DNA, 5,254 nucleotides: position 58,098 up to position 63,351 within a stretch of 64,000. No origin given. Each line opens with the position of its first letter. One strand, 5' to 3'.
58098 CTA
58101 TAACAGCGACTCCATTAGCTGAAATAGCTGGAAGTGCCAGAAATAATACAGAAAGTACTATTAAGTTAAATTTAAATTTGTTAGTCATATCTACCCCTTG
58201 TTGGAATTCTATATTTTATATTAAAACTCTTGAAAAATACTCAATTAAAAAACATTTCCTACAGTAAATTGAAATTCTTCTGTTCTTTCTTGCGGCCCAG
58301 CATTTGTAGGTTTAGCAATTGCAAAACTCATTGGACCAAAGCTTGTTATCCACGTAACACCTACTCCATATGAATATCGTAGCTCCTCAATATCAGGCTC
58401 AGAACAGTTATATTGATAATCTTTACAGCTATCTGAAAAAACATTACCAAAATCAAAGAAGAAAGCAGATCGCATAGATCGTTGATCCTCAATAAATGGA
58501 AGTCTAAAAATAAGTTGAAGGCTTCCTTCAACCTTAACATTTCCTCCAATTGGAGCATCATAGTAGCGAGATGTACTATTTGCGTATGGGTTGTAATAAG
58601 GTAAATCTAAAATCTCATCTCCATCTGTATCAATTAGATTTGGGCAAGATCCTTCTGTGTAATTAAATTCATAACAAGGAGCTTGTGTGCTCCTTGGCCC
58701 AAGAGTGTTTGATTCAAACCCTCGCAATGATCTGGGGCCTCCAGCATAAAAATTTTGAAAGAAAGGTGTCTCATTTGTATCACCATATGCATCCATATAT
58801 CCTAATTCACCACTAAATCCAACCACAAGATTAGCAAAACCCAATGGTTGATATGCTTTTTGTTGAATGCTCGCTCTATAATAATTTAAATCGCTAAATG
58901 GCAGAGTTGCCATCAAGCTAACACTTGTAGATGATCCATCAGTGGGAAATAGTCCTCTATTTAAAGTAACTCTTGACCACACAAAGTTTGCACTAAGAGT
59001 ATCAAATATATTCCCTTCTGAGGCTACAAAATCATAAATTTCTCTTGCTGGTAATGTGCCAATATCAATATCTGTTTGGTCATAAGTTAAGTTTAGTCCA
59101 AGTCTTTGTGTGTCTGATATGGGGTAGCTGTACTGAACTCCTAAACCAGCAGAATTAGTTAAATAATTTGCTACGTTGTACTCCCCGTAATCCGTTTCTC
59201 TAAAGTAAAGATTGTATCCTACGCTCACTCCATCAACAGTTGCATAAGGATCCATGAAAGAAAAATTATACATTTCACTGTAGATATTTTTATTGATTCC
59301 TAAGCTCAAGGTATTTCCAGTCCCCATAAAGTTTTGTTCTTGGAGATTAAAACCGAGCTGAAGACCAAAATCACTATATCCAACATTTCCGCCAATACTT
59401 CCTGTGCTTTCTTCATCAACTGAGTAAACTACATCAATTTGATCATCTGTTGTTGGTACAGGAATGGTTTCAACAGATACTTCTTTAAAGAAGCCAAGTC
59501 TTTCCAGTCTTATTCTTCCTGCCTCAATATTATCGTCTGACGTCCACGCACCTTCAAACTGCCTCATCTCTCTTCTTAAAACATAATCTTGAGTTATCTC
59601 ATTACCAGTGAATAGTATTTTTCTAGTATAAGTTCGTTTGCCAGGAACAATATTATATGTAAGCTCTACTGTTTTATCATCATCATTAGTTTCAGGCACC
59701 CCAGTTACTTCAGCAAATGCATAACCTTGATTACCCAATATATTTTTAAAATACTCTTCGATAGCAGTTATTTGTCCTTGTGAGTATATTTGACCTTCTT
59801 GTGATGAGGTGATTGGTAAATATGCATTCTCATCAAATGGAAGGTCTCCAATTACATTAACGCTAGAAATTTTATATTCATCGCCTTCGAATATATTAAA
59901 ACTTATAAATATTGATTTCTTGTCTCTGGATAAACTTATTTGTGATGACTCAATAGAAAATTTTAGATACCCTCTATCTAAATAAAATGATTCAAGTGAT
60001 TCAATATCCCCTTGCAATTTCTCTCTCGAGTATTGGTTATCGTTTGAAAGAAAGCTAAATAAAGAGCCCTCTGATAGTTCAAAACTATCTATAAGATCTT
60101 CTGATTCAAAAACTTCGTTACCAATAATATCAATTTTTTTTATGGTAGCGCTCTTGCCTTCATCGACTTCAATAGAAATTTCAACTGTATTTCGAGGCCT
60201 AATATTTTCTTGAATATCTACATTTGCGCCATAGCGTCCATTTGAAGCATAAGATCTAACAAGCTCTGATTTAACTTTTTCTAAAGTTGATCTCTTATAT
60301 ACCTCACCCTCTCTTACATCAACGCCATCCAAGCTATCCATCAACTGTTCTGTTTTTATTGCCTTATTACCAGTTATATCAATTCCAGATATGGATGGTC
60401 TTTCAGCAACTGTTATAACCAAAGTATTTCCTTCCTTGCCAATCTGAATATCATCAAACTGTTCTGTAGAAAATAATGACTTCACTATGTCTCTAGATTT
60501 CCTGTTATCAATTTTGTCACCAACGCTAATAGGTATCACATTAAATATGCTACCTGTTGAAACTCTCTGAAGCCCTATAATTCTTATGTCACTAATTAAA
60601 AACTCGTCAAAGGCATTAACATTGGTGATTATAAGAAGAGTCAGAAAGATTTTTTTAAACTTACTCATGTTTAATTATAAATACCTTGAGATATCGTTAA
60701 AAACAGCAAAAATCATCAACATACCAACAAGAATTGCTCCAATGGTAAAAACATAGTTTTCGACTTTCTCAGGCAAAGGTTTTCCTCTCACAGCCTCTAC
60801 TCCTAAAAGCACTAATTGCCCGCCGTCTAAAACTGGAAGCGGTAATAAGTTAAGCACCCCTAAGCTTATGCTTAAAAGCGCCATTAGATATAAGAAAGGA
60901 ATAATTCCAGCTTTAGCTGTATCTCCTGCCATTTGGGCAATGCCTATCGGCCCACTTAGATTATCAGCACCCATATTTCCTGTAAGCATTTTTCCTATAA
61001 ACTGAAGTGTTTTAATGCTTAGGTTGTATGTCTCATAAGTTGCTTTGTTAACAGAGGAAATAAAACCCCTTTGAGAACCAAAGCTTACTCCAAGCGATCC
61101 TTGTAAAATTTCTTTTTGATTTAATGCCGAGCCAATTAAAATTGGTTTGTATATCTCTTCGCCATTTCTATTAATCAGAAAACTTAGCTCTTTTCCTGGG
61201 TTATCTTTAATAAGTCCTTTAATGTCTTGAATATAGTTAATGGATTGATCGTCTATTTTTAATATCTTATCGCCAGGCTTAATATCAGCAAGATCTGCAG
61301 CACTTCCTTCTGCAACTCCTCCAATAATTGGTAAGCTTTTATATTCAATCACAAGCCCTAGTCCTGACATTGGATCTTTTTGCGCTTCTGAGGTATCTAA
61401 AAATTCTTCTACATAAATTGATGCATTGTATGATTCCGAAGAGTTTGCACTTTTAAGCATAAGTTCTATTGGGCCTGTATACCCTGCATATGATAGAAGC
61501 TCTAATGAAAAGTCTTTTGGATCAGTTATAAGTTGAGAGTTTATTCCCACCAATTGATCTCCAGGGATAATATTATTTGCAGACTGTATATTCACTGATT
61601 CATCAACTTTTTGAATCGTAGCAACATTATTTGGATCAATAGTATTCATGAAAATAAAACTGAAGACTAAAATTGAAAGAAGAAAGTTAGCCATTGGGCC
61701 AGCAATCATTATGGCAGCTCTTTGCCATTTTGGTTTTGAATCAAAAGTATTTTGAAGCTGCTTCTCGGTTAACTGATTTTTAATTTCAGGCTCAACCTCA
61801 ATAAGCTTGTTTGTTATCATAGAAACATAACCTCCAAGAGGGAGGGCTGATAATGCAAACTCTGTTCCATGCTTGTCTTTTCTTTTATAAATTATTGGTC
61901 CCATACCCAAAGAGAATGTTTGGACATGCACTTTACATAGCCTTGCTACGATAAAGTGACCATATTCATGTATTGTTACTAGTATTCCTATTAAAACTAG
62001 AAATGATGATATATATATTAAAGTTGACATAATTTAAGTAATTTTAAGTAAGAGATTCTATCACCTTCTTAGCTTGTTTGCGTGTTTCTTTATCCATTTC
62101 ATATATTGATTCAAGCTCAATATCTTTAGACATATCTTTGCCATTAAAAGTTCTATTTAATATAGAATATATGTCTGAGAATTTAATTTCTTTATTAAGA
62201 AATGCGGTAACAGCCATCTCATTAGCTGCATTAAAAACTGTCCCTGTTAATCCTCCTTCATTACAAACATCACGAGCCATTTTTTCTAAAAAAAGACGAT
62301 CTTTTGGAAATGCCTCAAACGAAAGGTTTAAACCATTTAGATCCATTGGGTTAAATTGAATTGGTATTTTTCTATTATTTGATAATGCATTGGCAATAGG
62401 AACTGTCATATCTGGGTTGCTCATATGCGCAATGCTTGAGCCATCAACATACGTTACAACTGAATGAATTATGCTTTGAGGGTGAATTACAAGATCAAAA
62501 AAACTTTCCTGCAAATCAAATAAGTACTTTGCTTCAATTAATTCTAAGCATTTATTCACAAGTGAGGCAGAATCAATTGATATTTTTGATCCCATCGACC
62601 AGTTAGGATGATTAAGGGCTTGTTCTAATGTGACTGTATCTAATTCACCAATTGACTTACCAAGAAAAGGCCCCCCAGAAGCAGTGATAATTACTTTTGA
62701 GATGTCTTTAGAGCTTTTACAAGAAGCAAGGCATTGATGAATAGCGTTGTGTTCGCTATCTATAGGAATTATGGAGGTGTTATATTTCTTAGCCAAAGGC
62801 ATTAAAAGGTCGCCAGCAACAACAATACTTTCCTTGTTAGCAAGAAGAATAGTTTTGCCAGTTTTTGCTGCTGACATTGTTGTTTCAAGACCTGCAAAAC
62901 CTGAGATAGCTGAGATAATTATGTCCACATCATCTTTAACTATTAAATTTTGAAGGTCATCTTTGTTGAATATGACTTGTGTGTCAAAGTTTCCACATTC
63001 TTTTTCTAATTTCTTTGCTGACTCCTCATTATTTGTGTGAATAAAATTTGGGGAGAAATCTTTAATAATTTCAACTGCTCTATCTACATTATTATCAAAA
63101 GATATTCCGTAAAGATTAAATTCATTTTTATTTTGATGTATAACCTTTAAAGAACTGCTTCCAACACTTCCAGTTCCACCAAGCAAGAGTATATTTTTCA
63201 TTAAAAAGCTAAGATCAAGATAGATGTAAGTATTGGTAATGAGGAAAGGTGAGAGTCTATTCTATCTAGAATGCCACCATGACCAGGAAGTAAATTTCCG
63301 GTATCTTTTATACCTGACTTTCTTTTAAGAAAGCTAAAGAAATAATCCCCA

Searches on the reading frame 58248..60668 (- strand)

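Call 36: search_protein_families(library=pfam, proteins=[window:58248-60668:-], max_evalue=0.001)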
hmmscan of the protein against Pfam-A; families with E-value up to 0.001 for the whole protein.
window:58248-60668:- (807 aa): 2 families
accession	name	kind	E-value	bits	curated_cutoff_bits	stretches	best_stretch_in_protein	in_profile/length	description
PF01103.29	Omp85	-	3e-77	260.8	24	1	446-807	1-325/325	Omp85 superfamily domain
PF07244.20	POTRA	-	4.2e-59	197.7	21.3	4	175-262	2-79/79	Surface antigen variable number repeat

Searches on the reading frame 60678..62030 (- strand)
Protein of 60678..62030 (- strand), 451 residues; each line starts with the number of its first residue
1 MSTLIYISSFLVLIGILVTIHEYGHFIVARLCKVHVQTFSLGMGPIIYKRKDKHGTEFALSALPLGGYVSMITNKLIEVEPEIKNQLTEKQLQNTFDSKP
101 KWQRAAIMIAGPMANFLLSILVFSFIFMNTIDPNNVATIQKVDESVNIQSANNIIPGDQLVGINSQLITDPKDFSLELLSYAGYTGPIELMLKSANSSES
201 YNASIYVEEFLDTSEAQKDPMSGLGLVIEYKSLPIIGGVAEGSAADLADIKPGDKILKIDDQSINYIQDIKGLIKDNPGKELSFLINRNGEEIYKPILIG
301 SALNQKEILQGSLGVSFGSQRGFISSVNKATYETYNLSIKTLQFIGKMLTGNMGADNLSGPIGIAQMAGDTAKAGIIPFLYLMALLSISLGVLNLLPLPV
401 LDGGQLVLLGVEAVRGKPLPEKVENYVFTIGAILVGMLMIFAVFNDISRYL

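Call 36: search_protein_families(library=pfam, proteins=[window:60678-62030:-], max_evalue=0.001)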
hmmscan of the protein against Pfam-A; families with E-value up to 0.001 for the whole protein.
window:60678-62030:- (451 aa): 4 families
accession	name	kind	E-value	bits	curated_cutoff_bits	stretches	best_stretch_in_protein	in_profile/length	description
PF02163.28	Peptidase_M50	-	3.4e-69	233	27.2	1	10-435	2-218/221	Peptidase family M50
PF17820.7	PDZ_6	-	7.8e-13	48.4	27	1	236-288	2-54/54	PDZ domain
PF13180.12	PDZ_2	-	8.5e-11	42.4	27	1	235-292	15-73/80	PDZ domain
PF00595.29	PDZ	-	6.8e-07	30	23.2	1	233-268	26-61/81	PDZ domain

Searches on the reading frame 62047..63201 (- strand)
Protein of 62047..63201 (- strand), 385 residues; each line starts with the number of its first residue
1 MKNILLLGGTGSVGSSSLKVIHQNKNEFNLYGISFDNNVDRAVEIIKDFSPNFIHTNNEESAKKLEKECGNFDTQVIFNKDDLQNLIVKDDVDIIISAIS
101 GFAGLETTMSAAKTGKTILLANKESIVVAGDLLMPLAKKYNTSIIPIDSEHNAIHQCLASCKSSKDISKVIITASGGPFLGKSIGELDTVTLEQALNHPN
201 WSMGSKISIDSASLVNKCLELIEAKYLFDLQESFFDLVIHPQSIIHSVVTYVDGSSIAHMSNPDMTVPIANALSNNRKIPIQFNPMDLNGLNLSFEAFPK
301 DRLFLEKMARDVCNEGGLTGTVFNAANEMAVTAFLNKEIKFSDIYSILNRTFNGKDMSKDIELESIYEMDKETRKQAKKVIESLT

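Call 80: find_encoding_contigs(protein=window:62047-63201:-, flank=10000, max_places=2)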
Protein window:62047-63201:- (385 aa): 22 contigs read that carry it; 2 places shown.
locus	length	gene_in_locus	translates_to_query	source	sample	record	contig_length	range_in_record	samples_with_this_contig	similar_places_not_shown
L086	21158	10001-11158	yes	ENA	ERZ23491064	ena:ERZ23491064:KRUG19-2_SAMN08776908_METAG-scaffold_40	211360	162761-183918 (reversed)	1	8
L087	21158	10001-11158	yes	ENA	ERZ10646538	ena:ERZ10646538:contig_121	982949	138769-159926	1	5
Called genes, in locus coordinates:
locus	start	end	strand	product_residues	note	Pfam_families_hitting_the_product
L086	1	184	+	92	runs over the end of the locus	PF03658:Ub-RnfH (weak)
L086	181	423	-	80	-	PF04355:BamE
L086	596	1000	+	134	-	PF01475:FUR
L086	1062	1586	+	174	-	PF01025:GrpE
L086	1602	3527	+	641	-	PF00012:HSP70, PF06723:MreB_Mbl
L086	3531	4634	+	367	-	PF00226:DnaJ, PF01556:DnaJ_C, PF00684:DnaJ_CXXCXGXG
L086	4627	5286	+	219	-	PF01113:DapB_N, PF05173:DapB_C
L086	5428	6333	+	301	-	PF00318:Ribosomal_S2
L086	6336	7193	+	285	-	PF00889:EF_TS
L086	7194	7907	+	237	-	PF00696:AA_kinase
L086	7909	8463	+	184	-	PF01765:RRF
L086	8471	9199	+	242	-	PF01255:Prenyltransf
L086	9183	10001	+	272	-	PF01148:CTP_transf_1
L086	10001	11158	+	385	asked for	PF02670:DXP_reductoisom, PF08436:DXP_redisom_C, PF13288:DXPR_C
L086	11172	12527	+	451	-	PF02163:Peptidase_M50, PF00595:PDZ (faint), PF13180:PDZ_2 (weak), PF17820:PDZ_6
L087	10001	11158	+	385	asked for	PF02670:DXP_reductoisom, PF08436:DXP_redisom_C, PF13288:DXPR_C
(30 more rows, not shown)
